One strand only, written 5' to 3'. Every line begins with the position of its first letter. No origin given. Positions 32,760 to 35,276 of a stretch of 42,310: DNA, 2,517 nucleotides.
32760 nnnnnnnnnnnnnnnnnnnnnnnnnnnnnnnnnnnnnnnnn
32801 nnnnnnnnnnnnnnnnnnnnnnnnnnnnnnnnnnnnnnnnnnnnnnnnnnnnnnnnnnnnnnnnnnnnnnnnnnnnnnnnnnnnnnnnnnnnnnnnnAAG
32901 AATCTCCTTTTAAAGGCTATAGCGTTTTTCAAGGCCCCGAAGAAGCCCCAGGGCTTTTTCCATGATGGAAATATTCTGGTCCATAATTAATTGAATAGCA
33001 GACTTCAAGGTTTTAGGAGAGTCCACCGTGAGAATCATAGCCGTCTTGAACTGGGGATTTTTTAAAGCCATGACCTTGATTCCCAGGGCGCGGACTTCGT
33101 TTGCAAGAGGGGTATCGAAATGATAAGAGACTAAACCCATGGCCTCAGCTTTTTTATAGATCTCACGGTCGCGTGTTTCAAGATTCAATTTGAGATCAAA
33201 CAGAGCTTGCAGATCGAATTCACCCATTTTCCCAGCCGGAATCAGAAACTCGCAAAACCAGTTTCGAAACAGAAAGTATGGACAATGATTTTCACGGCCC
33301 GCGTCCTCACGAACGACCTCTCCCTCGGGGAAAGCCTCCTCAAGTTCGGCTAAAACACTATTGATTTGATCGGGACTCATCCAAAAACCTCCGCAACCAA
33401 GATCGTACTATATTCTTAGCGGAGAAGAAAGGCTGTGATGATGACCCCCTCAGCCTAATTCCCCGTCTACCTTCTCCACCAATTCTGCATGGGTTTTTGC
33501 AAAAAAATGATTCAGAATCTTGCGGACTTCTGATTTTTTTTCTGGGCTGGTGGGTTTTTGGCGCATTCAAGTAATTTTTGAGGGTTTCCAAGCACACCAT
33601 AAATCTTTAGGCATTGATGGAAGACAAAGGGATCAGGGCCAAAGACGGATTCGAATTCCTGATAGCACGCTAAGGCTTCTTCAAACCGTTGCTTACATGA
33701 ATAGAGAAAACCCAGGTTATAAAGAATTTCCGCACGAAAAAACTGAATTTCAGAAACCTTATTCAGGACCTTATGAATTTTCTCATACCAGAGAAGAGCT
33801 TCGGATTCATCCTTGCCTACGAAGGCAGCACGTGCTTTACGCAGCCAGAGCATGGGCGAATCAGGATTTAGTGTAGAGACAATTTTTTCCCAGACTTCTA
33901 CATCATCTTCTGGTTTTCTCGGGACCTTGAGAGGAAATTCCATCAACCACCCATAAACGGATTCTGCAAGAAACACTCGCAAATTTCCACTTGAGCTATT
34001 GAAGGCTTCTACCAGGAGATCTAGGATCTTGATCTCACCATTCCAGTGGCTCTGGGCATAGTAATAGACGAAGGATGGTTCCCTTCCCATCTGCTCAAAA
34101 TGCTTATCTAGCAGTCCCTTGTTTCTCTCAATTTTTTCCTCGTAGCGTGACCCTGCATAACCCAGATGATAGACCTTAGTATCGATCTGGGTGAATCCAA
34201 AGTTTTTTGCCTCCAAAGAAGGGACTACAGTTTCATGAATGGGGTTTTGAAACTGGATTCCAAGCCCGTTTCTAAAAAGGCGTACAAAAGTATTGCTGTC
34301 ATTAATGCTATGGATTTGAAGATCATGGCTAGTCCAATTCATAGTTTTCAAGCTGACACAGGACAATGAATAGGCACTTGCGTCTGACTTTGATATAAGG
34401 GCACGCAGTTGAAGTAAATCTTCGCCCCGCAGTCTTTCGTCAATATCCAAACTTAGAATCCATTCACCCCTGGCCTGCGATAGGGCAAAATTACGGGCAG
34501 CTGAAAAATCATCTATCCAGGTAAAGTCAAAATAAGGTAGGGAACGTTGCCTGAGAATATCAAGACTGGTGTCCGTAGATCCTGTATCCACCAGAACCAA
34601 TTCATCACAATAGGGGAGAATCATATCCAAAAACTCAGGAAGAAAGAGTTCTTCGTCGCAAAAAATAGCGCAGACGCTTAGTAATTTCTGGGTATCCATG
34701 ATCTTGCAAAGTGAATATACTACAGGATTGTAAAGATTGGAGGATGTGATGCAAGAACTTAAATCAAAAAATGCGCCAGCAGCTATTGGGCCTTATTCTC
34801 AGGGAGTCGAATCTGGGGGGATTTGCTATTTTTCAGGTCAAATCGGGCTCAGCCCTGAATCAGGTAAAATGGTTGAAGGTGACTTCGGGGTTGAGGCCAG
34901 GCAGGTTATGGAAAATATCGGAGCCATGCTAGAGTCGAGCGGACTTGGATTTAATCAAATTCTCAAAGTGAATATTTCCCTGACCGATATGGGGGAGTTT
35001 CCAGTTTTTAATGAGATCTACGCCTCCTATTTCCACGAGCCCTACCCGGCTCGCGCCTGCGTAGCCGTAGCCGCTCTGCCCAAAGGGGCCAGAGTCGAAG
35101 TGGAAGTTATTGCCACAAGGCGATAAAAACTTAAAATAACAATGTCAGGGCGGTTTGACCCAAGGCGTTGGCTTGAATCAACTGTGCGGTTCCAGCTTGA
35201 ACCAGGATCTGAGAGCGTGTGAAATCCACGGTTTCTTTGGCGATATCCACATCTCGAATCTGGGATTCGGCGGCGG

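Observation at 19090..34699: Flagellin-bracketed sugar island predicts a non-nonulosonate, diamino-uronic-acid type flagellin glycan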

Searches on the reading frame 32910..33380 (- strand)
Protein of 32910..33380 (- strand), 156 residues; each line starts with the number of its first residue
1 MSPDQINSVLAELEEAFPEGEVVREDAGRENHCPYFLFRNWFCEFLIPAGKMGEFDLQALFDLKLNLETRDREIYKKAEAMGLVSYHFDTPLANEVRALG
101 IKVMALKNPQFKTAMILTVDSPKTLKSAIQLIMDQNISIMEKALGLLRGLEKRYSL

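Call 5: search_protein_families(library=pfam, proteins=[window:32910-33380:-], max_evalue=0.01)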
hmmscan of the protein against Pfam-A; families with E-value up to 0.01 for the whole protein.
window:32910-33380:- (156 aa): 0 families

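Call 7: search_protein_families(library=ncbifam, proteins=[window:32910-33380:-], max_evalue=0.001)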
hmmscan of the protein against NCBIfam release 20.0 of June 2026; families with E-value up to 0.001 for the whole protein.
window:32910-33380:- (156 aa): 0 families

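Call 64: find_homologous_proteins(query=window:32910-33380:-, max_evalue=0.001)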
Query window:32910-33380:- (156 aa): 2 proteins with E <= 0.001 among 58 candidates.
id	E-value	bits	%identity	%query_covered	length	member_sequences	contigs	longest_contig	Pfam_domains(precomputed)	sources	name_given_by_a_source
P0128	3.2e-97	340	100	100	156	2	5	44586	-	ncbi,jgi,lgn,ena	-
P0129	1.0e-71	258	75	100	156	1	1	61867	-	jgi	jgi:hypothetical protein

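Call 65: find_encoding_contigs(protein=P0129, flank=10000, max_places=2)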
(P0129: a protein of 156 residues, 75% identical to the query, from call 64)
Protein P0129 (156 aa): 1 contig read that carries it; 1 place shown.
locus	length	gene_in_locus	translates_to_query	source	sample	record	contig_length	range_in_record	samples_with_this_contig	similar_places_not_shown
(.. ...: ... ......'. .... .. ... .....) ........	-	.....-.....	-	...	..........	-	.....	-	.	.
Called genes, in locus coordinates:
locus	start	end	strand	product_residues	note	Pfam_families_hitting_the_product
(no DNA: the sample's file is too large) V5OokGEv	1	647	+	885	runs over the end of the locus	PF00669:Flagellin_N, PF00700:Flagellin_C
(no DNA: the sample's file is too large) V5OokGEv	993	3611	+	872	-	PF00669:Flagellin_N, PF00700:Flagellin_C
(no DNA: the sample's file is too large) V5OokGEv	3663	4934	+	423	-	PF00535:Glycos_transf_2, PF07719:TPR_2 (faint)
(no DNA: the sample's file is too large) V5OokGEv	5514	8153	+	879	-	PF00669:Flagellin_N, PF00700:Flagellin_C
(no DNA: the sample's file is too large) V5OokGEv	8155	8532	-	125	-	PF01042:Ribonuc_L-PSP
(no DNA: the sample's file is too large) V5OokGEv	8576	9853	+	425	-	PF00535:Glycos_transf_2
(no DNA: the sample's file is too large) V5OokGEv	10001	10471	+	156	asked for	-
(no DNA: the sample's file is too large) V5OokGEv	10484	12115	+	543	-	PF00171:Aldedh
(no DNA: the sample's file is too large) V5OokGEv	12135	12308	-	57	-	-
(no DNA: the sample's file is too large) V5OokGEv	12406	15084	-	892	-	PF00669:Flagellin_N, PF00700:Flagellin_C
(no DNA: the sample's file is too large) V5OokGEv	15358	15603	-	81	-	-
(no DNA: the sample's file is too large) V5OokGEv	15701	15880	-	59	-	-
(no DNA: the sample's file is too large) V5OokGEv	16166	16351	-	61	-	-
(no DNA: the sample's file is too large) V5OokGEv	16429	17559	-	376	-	PF19580:Exo_endo_phos_3 (faint)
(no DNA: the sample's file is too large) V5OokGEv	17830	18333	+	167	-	PF00588:SpoU_methylase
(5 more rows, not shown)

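Call 79: predict_structure(alignment_id=A2)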
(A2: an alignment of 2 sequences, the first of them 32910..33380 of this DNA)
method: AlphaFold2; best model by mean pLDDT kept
length: 156 residues; sequences in the alignment: 2
mean_pLDDT: 56.3   pTM: 0.45
mean pLDDT of the five models: 56.3, 38.0, 37.7, 37.6, 33.5
residues with pLDDT >= 90: 0; 70-90: 12; 50-70: 99; < 50: 45
segments of 3 or more residues with pLDDT < 50: 26-30, 65-88, 105-113
pLDDT, mean of each block of 10 residues (from residue 1): 69 70 57 62 58 54 49 42 40 58 46 51 63 63 62 59
secondary structure, 60 per line:
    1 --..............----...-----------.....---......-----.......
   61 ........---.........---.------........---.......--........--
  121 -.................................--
elements in order: H3-16 E21-23 E35-39 E43-48 H54-68 H72-80 H91-98 E102-108 E111-118 H122-154

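Call 81: fold_search(model_id=the predicted structure, library=pdb)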
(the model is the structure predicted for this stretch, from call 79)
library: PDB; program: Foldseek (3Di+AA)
matches with E <= 10: 365; with E <= 0.001: 0
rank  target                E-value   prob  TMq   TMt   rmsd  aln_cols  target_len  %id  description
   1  7nvr_p                5.6e-01  0.10  0.26  0.26  13.6       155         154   10  Human Mediator with RNA Polymerase II Pre-initiation complex (released 2021-05-05)
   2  8fg6_B                7.3e-01  0.10  0.19  0.19   8.7        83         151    7  Design of amyloidogenic peptide traps (released 2024-03-20)
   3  7nzm_E                8.2e-01  0.08  0.21  0.19  12.7       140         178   13  Cryo-EM structure of pre-dephosphorylation complex of phosphorylated eIF2alpha with trapped holophosphatase (PP1A_D64A (released 2021-09-29)
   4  7lma_E                9.4e-01  0.04  0.21  0.22  14.5       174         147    9  Tetrahymena telomerase T3D2 structure at 3.3 Angstrom (released 2021-05-12)
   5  1uza_A                1.1e+00  0.06  0.18  0.12  13.9       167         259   10  Crystallographic structure of a feruloyl esterase from Aspergillus niger (released 2004-10-19)
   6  9m5m_B                1.3e+00  0.02  0.09  0.04  10.2        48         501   10  Crystal structure of Plasmodium vivax aspartyl-tRNA synthetase (PvDRS) (released 2025-06-04)
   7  7l0b_C                1.7e+00  0.08  0.18  0.15   4.7        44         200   14  Crystal structure of hydroxyacyl glutathione hydrolase (GloB) from Staphylococcus aureus, apoenzyme (released 2020-12-30)
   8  7l0b_B                1.8e+00  0.08  0.18  0.15   4.7        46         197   13  Crystal structure of hydroxyacyl glutathione hydrolase (GloB) from Staphylococcus aureus, apoenzyme (released 2020-12-30)
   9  9uvc_A                1.9e+00  0.06  0.20  0.09  12.9       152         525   12  Structure of MHV68 glycoprotein B (released 2026-01-21)
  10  6rw4_8                2.0e+00  0.04  0.13  0.11   8.2        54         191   18  Structure of human mitochondrial 28S ribosome in complex with mitochondrial IF3 (released 2020-06-03)
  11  1sr4_B                2.3e+00  0.12  0.16  0.10   2.3        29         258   17  Crystal Structure of the Haemophilus ducreyi cytolethal distending toxin (released 2004-06-15)
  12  6jis                  2.3e+00  0.08  0.21  0.14   5.2        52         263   13  Crystal structure of the histidine racemase CntK in cobalt and nickel transporter system of staphylococcus aureus (released 2019-10-16)
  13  7l0b_D                2.3e+00  0.06  0.18  0.15   4.7        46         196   13  Crystal structure of hydroxyacyl glutathione hydrolase (GloB) from Staphylococcus aureus, apoenzyme (released 2020-12-30)
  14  7l0b_A                2.3e+00  0.06  0.18  0.15   4.6        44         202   14  Crystal structure of hydroxyacyl glutathione hydrolase (GloB) from Staphylococcus aureus, apoenzyme (released 2020-12-30)
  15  6cfw_K                2.3e+00  0.05  0.20  0.19   9.1       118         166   14  cryoEM structure of a respiratory membrane-bound hydrogenase (released 2018-05-23)
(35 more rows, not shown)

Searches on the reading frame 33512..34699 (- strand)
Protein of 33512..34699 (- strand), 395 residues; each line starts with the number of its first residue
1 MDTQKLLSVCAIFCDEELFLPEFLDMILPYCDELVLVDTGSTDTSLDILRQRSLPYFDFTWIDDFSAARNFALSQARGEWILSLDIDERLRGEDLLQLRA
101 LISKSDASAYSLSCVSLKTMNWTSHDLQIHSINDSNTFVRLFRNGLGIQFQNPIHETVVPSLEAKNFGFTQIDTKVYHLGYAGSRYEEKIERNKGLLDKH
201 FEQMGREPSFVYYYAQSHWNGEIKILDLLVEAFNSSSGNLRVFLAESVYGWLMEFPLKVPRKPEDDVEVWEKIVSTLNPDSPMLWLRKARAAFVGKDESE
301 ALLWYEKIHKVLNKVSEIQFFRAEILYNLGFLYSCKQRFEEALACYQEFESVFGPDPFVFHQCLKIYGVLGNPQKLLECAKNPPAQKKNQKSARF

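Call 5: search_protein_families(library=pfam, proteins=[window:33512-34699:-], max_evalue=0.01)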
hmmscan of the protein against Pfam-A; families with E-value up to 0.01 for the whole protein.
window:33512-34699:- (395 aa): 7 families
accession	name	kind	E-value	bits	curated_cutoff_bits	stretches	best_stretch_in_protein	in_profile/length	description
PF00535.33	Glycos_transf_2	-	9.6e-13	48.8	23.3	1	8-130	1-131/168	Glycosyl transferase family 2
PF07719.23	TPR_2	-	4.3e-06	26.9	27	1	323-348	1-26/34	Tetratricopeptide repeat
PF00515.34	TPR_1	-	1.1e-05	25.5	27.8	1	323-348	1-26/34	Tetratricopeptide repeat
PF13704.12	Glyco_tranf_2_4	-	4.2e-05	24.4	27.5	1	15-90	2-84/98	Glycosyl transferase family 2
PF13424.12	TPR_12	-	0.0005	20.6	30.1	1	299-348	20-70/77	Tetratricopeptide repeat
PF10300.15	Iml2-TPR_39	-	0.00085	18.6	22.2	1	275-348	257-327/467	Iml2/Tetratricopeptide repeat protein 39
PF13428.12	TPR_14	-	0.0076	17.3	23.5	0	283-324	2-43/44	Tetratricopeptide repeat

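Call 7: search_protein_families(library=ncbifam, proteins=[window:33512-34699:-], max_evalue=0.001)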
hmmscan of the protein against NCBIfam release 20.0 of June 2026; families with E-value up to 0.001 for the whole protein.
window:33512-34699:- (395 aa): 3 families
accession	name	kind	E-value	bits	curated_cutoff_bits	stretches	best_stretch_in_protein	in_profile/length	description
TIGR04195.1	S_glycosyl_SunS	equivalog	2.5e-14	53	350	1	14-234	66-282/421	SunS family peptide S-glycosyltransferase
NF007482.0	PRK10073.1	equivalog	2.7e-06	26.6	423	1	4-92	5-100/334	glycosyltransferase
NF041875.1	EPS_EpsD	equivalog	0.0006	19.3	370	0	33-97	32-98/325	exopolysaccharide biosynthesis glycosyltransferase EpsD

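Call 35: search_solved_structures(query=window:33512-34699:-, max_evalue=0.01)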
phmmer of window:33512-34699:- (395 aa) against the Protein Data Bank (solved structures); distinct sequences matched with E-value up to 0.01: 5.
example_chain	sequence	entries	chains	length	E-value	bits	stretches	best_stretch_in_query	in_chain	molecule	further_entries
22ao_A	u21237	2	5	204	1.1e-23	87.2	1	6-195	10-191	GmaR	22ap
7msp_A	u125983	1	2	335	3.8e-11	45.9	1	13-218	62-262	SPbeta prophage-derived glycosyltransferase SunS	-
7msk_A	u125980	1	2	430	5e-11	45.5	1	10-232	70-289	Glyco_trans_2-like domain-containing protein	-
7msn_A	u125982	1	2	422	6.7e-11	45.1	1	13-217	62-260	SPbeta prophage-derived glycosyltransferase SunS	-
8bu0_A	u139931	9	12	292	0.0018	20.7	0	265-348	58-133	Consensus tetratricopeptide repeat protein | Crystal structure of an 8-repeat consensus TPR superhelix with Zinc. | Monomer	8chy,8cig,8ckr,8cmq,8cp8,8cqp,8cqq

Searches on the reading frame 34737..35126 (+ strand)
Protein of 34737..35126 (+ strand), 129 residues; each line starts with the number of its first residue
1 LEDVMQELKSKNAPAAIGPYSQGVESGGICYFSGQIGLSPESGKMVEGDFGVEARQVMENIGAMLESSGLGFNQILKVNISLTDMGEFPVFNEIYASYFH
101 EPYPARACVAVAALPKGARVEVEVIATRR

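Call 5: search_protein_families(library=pfam, proteins=[window:34737-35126:+], max_evalue=0.01)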
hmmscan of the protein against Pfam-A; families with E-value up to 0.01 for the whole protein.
window:34737-35126:+ (129 aa): 1 family
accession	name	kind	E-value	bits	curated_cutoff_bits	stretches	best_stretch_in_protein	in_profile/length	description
PF01042.26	Ribonuc_L-PSP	-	2.8e-38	131.1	27.3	1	11-127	2-120/121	Endoribonuclease L-PSP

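Call 7: search_protein_families(library=ncbifam, proteins=[window:34737-35126:+], max_evalue=0.001)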
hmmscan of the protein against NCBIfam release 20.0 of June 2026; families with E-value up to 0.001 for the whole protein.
window:34737-35126:+ (129 aa): 3 families
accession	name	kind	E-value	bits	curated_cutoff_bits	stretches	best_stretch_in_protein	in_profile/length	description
TIGR00004.1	TIGR00004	subfamily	2e-46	157.2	106.25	1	6-127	2-124/125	Rid family detoxifying hydrolase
NF008490.0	PRK11401.1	equivalog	1.8e-28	99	222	1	9-128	6-127/129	enamine/imine deaminase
TIGR03610.1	RutC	equivalog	3.5e-17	62.7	169.1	1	13-126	11-124/127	pyrimidine utilization protein C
